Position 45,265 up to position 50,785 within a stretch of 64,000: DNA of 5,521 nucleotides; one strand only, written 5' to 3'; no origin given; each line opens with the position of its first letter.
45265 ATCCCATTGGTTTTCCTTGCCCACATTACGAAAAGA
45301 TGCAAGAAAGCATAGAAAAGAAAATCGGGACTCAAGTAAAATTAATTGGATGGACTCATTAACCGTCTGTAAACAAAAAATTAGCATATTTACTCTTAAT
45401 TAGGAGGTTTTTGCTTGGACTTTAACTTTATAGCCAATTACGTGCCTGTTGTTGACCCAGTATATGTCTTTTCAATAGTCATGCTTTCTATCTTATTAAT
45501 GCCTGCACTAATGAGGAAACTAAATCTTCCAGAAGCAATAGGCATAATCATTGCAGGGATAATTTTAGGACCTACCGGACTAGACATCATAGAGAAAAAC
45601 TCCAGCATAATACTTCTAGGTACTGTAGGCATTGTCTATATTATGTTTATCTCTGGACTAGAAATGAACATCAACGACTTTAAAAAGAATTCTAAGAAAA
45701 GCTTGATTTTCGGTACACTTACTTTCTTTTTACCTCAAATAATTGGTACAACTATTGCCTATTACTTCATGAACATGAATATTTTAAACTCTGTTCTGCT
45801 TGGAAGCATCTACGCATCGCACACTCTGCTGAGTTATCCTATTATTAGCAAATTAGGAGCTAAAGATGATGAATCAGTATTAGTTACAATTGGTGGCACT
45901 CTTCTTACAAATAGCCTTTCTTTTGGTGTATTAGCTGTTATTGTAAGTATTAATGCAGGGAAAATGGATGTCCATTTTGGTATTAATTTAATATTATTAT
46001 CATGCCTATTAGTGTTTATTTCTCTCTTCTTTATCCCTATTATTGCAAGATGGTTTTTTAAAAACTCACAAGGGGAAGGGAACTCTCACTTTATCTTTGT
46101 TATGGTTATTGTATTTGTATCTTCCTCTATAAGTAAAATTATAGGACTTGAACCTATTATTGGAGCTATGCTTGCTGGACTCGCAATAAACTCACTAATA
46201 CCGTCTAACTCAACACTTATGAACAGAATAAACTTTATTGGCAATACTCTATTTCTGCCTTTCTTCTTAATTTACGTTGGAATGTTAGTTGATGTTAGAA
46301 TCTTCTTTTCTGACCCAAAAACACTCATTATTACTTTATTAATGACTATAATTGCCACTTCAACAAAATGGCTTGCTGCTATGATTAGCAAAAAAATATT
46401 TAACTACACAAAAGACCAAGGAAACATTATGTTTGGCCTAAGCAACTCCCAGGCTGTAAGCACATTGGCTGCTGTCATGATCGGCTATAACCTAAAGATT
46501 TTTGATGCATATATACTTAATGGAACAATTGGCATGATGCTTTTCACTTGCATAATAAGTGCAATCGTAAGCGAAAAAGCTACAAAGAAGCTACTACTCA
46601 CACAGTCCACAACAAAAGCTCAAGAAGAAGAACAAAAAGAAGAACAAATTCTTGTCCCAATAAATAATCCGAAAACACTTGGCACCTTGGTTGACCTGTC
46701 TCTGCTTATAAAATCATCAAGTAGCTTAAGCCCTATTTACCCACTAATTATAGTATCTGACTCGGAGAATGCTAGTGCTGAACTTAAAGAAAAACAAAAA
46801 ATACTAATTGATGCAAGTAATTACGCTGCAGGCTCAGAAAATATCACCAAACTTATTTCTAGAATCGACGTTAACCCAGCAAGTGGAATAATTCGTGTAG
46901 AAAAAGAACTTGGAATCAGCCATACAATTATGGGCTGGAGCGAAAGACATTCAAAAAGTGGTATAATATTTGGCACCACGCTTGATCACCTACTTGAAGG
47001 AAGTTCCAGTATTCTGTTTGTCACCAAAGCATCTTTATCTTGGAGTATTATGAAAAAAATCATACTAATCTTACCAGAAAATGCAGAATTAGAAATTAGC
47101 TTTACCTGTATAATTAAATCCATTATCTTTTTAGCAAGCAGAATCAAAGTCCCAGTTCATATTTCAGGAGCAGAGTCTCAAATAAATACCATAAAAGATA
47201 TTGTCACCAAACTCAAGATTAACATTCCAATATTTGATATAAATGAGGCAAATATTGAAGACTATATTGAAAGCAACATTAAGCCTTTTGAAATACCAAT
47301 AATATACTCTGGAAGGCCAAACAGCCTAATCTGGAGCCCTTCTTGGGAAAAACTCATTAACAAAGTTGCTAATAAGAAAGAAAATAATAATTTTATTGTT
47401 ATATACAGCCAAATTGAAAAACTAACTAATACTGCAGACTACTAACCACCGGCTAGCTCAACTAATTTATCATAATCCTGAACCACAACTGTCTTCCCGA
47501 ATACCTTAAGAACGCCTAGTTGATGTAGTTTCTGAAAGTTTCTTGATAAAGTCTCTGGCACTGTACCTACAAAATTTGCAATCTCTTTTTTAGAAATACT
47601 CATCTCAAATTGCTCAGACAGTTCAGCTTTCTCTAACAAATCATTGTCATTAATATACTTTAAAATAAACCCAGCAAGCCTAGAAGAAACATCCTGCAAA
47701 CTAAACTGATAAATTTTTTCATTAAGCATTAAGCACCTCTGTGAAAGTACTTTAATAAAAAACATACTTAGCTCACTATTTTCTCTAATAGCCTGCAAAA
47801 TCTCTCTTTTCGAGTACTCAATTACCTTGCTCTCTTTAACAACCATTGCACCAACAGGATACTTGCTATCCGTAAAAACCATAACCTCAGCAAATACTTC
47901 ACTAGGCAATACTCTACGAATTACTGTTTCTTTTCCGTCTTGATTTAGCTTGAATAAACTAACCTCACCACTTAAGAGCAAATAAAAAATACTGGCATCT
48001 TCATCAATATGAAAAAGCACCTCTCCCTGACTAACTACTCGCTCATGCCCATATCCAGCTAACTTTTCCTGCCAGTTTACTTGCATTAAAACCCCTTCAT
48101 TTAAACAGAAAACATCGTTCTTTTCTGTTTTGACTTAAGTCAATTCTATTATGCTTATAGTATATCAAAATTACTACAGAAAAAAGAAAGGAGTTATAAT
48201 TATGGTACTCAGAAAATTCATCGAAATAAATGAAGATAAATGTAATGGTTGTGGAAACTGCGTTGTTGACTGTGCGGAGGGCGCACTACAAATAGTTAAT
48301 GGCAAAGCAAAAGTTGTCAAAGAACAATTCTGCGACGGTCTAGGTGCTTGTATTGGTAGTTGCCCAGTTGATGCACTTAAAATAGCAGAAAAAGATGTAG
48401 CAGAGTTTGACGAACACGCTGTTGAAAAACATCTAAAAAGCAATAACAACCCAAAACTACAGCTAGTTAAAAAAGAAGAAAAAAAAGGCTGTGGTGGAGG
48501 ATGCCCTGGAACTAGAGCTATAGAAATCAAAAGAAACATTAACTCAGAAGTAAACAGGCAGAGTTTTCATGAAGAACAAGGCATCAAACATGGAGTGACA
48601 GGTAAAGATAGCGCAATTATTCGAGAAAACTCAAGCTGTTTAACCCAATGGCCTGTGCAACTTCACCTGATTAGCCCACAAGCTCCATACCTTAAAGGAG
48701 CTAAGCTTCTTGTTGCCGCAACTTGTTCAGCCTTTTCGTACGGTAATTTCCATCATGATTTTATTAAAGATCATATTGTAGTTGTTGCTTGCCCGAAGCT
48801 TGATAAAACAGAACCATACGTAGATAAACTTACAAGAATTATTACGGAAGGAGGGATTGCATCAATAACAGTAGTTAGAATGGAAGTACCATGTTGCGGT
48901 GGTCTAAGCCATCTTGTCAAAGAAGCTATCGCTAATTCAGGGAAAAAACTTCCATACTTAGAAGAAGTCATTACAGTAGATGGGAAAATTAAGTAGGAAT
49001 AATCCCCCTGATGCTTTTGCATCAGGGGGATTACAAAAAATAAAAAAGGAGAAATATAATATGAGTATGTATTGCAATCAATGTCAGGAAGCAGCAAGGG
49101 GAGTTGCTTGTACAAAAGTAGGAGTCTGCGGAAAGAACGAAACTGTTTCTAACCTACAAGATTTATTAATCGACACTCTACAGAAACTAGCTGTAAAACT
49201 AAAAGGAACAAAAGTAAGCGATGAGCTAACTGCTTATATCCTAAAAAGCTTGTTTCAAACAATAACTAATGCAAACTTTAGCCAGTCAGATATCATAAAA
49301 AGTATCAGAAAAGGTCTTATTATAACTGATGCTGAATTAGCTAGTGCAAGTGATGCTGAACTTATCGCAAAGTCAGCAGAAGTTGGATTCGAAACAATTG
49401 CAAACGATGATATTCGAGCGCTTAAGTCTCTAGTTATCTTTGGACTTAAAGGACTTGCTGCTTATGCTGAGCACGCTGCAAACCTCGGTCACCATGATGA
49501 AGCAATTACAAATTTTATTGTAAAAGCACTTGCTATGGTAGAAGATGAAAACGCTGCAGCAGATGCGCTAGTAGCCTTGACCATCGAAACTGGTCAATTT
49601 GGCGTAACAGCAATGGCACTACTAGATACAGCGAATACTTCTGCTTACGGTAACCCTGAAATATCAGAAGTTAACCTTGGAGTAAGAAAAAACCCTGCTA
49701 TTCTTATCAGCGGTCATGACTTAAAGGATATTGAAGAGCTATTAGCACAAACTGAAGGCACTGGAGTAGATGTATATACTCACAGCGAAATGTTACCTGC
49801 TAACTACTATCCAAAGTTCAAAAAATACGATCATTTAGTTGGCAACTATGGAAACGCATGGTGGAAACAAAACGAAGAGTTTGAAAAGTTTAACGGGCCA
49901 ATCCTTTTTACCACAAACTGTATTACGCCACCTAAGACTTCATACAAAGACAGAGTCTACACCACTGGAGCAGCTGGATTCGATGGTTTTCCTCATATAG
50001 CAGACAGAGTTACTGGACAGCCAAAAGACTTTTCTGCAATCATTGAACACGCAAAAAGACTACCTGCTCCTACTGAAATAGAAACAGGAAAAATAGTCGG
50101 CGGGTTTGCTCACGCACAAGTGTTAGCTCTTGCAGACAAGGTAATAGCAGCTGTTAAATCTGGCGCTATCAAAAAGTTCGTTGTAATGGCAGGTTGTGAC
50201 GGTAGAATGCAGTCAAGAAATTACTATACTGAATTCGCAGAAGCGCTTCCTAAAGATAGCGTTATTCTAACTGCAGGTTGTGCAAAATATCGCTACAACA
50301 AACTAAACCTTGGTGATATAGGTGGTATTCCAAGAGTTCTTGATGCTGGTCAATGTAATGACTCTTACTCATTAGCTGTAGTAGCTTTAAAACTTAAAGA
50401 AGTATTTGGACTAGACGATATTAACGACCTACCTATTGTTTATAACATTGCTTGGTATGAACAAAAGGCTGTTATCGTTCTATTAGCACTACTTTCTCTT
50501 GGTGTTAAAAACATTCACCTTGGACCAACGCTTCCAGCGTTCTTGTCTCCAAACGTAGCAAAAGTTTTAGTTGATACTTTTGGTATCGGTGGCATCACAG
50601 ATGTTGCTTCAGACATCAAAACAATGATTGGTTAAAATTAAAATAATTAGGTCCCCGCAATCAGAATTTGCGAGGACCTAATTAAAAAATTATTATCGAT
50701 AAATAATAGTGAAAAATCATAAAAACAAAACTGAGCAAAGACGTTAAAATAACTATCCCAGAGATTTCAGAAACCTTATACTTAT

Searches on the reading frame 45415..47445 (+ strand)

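Call 10: search_protein_families(library=pfam, proteins=[window:45415-47445:+], max_evalue=0.00001)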
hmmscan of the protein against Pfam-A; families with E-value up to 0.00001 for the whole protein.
window:45415-47445:+ (676 aa): 2 families
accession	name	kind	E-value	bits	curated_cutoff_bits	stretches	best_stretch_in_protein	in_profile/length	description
PF00999.27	Na_H_Exchanger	-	1.6e-49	169.2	26.2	1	24-385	2-373/375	Sodium/hydrogen exchanger, transmembrane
PF00582.32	Usp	-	9.6e-06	26.6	24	0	452-531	55-134/141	Universal stress protein family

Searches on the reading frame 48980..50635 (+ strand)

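Call 10: search_protein_families(library=pfam, proteins=[window:48980-50635:+], max_evalue=0.00001)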
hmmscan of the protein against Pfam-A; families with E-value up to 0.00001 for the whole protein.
window:48980-50635:+ (551 aa): 1 family
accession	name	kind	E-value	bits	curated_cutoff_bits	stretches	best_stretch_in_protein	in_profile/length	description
PF03063.25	Prismane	-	1.4e-169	565.5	27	1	30-547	1-513/513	Prismane/CO dehydrogenase family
